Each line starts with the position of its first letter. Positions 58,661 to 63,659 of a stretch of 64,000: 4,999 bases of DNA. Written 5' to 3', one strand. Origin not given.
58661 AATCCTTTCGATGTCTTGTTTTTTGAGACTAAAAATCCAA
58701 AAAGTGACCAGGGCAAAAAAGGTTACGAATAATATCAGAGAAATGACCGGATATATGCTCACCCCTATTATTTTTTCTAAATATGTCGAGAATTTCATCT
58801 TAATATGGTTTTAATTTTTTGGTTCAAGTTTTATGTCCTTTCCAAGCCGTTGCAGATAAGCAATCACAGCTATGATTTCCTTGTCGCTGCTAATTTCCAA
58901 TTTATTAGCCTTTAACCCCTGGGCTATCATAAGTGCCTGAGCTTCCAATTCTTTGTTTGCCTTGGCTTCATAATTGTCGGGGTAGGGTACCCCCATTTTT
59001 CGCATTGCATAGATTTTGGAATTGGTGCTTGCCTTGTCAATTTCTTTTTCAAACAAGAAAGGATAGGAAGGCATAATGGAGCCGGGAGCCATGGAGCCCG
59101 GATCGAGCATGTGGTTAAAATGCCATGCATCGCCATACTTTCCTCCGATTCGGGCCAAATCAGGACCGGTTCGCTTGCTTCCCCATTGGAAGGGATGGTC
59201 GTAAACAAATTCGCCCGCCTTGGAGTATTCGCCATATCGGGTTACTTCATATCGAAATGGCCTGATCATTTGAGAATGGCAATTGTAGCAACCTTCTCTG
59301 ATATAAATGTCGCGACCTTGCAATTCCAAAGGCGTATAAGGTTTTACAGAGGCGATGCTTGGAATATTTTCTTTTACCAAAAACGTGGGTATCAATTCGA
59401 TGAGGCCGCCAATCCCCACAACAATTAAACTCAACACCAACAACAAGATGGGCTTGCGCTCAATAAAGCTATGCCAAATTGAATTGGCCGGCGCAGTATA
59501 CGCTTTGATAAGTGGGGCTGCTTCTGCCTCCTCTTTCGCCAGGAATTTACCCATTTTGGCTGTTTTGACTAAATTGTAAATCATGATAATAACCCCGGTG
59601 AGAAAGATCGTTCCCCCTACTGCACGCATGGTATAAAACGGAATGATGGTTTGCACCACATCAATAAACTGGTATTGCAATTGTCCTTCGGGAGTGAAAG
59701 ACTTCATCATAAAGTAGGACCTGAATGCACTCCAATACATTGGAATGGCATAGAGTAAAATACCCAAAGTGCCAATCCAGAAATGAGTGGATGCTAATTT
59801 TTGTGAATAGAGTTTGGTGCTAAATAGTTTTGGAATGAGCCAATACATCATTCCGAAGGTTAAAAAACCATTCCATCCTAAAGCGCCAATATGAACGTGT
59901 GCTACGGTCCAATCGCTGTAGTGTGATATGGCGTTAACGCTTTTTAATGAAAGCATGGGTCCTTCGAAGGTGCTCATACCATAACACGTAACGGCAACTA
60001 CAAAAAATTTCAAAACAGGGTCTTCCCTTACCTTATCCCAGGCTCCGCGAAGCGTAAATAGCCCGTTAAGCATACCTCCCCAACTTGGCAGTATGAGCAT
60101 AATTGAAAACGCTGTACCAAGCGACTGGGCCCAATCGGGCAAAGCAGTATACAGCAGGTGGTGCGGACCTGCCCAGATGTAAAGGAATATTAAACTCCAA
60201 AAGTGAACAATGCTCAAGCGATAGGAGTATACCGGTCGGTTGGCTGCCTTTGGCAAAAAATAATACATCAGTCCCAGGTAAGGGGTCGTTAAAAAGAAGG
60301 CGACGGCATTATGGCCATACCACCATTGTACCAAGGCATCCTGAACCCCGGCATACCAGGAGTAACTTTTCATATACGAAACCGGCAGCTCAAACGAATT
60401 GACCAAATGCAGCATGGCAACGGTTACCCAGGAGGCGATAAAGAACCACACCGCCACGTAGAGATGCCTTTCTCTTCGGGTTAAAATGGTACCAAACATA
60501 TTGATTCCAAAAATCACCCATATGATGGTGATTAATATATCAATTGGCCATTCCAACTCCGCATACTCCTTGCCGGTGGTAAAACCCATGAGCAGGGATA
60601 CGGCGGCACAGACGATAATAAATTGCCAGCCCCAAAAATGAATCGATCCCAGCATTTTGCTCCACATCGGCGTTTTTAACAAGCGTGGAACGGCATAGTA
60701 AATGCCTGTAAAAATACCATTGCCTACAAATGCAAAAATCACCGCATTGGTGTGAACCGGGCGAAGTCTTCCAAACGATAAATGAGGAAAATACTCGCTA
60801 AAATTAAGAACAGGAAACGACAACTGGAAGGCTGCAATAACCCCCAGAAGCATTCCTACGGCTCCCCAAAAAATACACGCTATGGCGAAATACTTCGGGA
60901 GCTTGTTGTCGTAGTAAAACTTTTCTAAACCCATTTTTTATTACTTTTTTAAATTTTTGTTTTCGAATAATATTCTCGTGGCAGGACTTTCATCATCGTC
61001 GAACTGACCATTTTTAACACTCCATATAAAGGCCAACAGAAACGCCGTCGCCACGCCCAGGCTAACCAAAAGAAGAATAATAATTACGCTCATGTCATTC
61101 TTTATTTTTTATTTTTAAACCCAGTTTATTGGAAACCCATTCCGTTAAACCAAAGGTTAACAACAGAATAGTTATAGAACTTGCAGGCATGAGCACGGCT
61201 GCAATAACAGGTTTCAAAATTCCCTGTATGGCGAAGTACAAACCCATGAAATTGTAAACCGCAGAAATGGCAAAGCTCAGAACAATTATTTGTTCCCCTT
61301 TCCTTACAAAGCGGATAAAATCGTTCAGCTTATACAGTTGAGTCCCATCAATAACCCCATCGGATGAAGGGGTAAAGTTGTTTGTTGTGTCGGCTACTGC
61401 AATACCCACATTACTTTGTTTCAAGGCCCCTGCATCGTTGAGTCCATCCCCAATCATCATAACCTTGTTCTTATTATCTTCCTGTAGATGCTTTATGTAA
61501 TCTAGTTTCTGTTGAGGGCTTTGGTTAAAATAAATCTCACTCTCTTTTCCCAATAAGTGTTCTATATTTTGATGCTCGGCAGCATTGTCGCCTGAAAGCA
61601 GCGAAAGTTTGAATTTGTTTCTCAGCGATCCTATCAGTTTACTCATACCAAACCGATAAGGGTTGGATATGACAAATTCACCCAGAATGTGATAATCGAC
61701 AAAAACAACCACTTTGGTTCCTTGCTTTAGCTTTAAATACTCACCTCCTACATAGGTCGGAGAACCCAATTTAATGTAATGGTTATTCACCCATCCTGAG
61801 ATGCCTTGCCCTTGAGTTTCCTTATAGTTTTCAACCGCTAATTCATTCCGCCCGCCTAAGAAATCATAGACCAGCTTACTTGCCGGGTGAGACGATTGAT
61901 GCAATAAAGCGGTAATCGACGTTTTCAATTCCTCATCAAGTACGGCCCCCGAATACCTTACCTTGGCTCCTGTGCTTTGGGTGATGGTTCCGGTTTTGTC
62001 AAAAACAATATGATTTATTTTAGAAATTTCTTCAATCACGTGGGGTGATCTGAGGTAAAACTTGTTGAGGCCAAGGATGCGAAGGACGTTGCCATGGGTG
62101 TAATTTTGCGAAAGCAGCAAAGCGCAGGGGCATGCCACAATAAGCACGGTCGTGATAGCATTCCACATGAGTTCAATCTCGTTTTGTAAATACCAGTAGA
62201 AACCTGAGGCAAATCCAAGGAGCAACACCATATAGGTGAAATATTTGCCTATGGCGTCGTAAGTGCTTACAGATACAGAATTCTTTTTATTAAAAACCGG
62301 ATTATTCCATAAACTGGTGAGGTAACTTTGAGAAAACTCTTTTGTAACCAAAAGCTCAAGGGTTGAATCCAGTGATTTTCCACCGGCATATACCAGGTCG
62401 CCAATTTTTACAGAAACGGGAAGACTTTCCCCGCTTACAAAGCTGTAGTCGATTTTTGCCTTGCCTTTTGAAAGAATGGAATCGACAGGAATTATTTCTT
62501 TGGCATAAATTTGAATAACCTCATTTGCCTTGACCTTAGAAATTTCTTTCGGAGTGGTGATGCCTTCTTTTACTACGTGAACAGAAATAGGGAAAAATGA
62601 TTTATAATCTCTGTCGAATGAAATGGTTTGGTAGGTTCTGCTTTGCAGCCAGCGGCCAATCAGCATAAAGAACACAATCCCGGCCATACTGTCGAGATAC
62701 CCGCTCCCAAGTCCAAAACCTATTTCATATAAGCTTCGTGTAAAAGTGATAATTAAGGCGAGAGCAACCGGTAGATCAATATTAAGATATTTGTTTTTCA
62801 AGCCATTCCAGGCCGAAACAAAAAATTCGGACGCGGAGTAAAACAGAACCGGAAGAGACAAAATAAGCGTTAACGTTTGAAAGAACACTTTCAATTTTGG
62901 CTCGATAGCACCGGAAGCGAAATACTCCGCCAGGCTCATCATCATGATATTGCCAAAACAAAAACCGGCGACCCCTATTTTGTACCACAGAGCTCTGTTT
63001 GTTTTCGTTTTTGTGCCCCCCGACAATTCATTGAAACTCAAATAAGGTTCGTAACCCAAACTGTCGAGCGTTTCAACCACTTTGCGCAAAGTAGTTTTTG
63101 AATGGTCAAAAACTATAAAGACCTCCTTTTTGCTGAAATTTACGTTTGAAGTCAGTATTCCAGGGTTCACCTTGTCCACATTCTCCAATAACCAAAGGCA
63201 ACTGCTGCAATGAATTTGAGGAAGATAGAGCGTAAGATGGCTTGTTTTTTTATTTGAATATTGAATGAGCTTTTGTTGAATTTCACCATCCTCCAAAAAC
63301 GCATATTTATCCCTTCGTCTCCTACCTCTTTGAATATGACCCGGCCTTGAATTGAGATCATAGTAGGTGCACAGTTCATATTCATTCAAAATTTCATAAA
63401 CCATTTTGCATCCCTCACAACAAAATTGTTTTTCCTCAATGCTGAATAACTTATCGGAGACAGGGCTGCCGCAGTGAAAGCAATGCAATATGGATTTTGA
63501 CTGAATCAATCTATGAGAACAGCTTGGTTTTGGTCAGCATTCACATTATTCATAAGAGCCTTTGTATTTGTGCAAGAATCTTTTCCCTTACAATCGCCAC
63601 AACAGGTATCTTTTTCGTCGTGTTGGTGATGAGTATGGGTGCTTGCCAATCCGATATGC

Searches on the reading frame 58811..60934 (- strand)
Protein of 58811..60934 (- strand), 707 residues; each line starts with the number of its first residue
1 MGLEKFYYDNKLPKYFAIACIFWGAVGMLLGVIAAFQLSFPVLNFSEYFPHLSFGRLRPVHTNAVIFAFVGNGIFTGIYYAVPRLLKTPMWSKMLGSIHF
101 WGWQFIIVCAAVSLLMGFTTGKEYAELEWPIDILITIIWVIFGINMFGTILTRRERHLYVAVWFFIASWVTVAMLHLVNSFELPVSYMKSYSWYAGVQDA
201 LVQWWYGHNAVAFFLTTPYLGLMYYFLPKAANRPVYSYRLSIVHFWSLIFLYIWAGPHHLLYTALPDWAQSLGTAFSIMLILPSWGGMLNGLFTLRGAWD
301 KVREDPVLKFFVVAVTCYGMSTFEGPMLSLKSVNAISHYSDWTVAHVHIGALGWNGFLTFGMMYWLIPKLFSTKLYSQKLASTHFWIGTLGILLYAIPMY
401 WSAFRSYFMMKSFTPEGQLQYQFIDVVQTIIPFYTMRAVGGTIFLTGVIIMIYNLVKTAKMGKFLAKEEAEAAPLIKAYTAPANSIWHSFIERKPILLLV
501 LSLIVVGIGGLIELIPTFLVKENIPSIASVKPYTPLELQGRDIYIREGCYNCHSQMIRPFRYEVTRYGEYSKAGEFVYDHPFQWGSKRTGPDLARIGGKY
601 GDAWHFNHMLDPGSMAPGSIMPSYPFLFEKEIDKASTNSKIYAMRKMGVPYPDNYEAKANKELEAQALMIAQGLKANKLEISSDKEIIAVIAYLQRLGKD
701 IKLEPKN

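Call 20: search_protein_families(library=pfam, proteins=[window:58811-60934:-], max_evalue=0.0001)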
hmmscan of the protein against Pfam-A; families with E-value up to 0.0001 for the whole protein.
window:58811-60934:- (707 aa): 2 families
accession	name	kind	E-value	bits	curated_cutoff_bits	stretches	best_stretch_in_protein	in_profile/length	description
PF00115.25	COX1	-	1.3e-118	397.1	34.8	1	14-443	4-436/436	Cytochrome C and Quinol oxidase polypeptide I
PF02433.20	FixO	-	6.5e-99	330.3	29.6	1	488-701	1-219/219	Cytochrome C oxidase, mono-heme subunit/FixO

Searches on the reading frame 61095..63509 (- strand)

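Call 20: search_protein_families(library=pfam, proteins=[window:61095-63509:-], max_evalue=0.0001)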
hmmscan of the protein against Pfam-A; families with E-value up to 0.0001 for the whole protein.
window:61095-63509:- (804 aa): 4 families
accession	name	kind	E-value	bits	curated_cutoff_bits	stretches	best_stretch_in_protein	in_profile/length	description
PF00122.25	E1-E2_ATPase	-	1.1e-26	93.9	28.1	1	307-469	4-168/181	E1-E2 ATPase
PF00702.32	Hydrolase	-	1.5e-18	68.4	26.4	1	498-699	1-190/191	haloacid dehalogenase-like hydrolase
PF12156.14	ATPase-cat_bd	-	2.4e-12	47.8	27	1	9-84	1-84/86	Putative metal-binding domain of cation transport ATPase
PF00403.32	HMA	-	1.4e-07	32.2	24.8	1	93-154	1-62/62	Heavy-metal-associated domain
